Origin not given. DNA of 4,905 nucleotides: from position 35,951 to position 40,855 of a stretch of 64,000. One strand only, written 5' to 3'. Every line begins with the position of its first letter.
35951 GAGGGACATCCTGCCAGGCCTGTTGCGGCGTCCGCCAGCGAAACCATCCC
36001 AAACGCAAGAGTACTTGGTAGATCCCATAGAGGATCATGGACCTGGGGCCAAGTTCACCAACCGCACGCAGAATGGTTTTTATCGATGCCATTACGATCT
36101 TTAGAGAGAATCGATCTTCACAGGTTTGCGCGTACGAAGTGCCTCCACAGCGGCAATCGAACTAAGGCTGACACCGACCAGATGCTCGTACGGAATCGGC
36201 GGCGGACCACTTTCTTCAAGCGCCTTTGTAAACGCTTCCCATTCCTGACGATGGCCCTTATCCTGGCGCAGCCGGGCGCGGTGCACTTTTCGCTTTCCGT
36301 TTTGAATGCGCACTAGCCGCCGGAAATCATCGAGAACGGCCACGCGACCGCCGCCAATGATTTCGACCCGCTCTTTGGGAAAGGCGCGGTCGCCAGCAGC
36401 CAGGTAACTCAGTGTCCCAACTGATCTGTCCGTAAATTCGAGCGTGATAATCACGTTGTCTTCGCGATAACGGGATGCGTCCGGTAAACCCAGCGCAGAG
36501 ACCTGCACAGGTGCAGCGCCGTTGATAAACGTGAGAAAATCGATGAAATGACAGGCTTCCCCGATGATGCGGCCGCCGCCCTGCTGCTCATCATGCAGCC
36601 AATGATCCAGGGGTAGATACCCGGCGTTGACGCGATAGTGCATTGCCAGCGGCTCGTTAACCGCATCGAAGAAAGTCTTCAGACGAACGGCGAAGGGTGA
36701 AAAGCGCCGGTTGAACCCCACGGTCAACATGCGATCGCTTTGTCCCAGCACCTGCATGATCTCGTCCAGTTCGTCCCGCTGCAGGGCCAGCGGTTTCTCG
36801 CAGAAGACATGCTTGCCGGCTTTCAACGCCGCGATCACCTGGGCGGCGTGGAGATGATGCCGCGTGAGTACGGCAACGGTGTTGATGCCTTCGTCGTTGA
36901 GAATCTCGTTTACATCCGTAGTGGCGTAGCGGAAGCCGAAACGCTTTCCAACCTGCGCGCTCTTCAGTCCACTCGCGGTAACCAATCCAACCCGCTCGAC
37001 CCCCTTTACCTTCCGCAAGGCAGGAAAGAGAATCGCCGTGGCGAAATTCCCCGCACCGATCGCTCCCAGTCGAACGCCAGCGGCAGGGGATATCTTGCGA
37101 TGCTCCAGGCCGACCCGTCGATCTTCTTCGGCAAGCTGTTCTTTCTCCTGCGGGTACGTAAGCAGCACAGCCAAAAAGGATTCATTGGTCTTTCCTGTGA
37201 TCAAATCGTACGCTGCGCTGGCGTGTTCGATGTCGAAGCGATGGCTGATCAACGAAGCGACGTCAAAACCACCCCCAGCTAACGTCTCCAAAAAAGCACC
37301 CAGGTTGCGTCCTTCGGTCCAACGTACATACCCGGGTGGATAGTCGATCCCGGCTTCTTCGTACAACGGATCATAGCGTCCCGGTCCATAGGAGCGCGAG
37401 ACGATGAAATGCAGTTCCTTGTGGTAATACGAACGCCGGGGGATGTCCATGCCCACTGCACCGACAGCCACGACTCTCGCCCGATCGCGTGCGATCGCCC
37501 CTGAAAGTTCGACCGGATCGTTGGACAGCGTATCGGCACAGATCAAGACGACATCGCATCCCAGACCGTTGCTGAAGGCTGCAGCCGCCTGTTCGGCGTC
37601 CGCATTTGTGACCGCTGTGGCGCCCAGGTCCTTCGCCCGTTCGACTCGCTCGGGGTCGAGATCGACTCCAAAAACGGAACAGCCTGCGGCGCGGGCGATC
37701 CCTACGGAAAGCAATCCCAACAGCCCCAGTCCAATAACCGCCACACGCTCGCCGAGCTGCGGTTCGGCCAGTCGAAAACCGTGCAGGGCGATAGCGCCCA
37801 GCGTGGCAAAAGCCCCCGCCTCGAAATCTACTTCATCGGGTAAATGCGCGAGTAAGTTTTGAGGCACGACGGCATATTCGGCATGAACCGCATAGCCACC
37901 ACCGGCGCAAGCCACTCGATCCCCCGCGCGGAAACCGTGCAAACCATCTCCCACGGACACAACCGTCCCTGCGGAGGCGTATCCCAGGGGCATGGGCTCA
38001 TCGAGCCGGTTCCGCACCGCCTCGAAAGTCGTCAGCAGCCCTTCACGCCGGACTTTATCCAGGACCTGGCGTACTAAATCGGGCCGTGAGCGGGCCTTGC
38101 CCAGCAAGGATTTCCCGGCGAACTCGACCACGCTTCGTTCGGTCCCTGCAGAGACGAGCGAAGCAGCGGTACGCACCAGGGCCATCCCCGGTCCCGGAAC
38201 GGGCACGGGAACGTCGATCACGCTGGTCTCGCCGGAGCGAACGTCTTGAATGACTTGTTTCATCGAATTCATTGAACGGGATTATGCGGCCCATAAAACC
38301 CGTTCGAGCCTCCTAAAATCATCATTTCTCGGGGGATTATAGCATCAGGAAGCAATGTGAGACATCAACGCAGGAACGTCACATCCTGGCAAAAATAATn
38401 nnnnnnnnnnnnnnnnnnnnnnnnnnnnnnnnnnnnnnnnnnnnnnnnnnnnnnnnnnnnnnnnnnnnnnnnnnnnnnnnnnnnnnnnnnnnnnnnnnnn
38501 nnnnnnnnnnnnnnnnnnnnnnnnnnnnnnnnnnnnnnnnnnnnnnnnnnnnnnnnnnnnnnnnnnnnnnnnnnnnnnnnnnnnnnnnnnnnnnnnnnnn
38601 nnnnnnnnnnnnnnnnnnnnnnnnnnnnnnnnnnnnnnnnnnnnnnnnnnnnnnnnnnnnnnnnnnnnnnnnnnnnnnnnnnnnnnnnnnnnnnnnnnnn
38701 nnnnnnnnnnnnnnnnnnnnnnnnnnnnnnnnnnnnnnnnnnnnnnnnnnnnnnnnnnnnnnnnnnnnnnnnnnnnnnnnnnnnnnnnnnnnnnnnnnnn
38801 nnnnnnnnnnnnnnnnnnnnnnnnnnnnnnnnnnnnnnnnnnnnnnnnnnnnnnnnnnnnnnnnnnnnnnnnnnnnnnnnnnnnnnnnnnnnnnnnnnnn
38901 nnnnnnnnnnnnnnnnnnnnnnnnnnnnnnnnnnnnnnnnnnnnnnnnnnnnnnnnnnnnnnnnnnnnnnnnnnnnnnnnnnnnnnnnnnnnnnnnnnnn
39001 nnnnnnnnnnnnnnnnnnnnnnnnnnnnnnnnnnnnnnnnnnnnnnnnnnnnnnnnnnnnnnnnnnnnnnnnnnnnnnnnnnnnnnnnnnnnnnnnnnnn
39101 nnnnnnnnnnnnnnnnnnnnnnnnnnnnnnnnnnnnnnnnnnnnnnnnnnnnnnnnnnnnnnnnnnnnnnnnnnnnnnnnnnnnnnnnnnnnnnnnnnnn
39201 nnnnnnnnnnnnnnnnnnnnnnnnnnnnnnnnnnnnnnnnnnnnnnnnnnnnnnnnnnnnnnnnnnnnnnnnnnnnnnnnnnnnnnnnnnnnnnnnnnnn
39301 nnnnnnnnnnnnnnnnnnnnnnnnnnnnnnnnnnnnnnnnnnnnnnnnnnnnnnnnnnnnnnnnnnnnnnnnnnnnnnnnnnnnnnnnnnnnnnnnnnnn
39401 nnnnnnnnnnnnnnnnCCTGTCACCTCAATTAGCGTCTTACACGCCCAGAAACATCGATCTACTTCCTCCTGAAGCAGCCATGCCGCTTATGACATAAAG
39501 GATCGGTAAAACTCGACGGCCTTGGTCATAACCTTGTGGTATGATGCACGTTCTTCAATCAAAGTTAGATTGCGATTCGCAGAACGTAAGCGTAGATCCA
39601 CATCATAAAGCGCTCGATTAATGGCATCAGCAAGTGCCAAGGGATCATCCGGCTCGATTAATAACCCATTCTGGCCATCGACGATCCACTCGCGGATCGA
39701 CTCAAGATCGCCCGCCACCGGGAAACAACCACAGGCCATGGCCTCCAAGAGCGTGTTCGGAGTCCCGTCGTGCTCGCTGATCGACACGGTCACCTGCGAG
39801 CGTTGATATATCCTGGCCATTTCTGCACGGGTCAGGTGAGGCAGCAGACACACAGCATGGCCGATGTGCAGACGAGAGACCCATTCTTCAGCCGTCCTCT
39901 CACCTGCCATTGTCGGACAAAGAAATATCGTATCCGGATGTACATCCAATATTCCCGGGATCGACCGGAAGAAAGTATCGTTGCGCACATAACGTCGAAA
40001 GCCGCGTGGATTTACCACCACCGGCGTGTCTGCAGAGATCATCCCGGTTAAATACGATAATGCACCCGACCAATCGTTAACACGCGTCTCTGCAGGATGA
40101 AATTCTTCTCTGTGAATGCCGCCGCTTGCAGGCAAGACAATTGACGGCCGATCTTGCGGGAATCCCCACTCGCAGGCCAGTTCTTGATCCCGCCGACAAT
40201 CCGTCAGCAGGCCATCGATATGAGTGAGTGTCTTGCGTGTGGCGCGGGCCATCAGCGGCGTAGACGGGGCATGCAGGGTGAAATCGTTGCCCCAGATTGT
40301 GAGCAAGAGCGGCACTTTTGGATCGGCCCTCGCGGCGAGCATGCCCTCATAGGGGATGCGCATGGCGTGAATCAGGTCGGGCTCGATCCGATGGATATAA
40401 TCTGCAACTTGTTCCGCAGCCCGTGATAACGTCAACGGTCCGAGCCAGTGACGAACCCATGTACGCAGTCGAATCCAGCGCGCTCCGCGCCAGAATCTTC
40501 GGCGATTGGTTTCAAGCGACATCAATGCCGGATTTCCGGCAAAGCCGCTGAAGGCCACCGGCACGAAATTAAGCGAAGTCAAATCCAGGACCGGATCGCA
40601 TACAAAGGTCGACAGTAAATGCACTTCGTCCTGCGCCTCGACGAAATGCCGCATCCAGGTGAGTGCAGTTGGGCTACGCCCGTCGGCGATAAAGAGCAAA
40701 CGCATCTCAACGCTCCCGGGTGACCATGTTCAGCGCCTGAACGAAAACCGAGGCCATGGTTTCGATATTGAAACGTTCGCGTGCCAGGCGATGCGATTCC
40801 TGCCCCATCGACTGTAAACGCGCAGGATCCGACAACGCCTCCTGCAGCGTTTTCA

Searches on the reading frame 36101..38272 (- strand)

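Call 24: search_protein_families(library=pfam, proteins=[window:36101-38272:-], max_evalue=0.001)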
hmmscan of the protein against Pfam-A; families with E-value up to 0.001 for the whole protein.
window:36101-38272:- (723 aa): 6 families
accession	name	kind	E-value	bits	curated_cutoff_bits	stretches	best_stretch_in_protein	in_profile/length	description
PF01408.29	GFO_IDH_MocA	-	2.1e-22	80.5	24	1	401-520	2-120/120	Oxidoreductase family, NAD-binding Rossmann fold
PF00107.32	ADH_zinc_N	-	1.4e-15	57.9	31.8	1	185-302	2-122/129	Zinc-binding dehydrogenase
PF08240.17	ADH_N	-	3.6e-08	34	23.5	1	89-146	29-104/104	Alcohol dehydrogenase GroES-like domain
PF22725.1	GFO_IDH_MocA_C3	-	4.9e-08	33.4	27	1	542-640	17-118/124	GFO/IDH/MocA C-terminal domain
PF02894.22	GFO_IDH_MocA_C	-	5.1e-08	33.4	22.9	1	557-627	31-107/218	Oxidoreductase family, C-terminal alpha/beta domain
PF01262.27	AlaDh_PNT_C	-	0.00028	20.8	23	1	176-230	30-85/214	Alanine dehydrogenase/PNT, C-terminal domain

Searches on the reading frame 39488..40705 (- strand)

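Call 24: search_protein_families(library=pfam, proteins=[window:39488-40705:-], max_evalue=0.001)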
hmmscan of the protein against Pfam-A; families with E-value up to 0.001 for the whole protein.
window:39488-40705:- (405 aa): 6 families
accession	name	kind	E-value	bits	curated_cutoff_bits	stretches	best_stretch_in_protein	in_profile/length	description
PF13692.12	Glyco_trans_1_4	-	1.6e-19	71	27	1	265-367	37-141/142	Glycosyl transferases group 1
PF00534.26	Glycos_transf_1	-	2.8e-19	69.7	26.4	1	268-374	54-164/172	Glycosyl transferases group 1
PF13579.12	Glyco_trans_4_4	-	3e-12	47.6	29.7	1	67-188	32-153/158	Glycosyl transferase 4-like domain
PF13524.12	Glyco_trans_1_2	-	4e-09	37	25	1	274-395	23-141/144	Glycosyl transferase-like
PF13477.12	Glyco_trans_4_2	-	2.5e-08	34.6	23.4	1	87-167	54-136/139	Glycosyl transferase 4-like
PF13439.12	Glyco_transf_4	-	1.1e-05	26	28.5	1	91-190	55-162/170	Glycosyltransferase Family 4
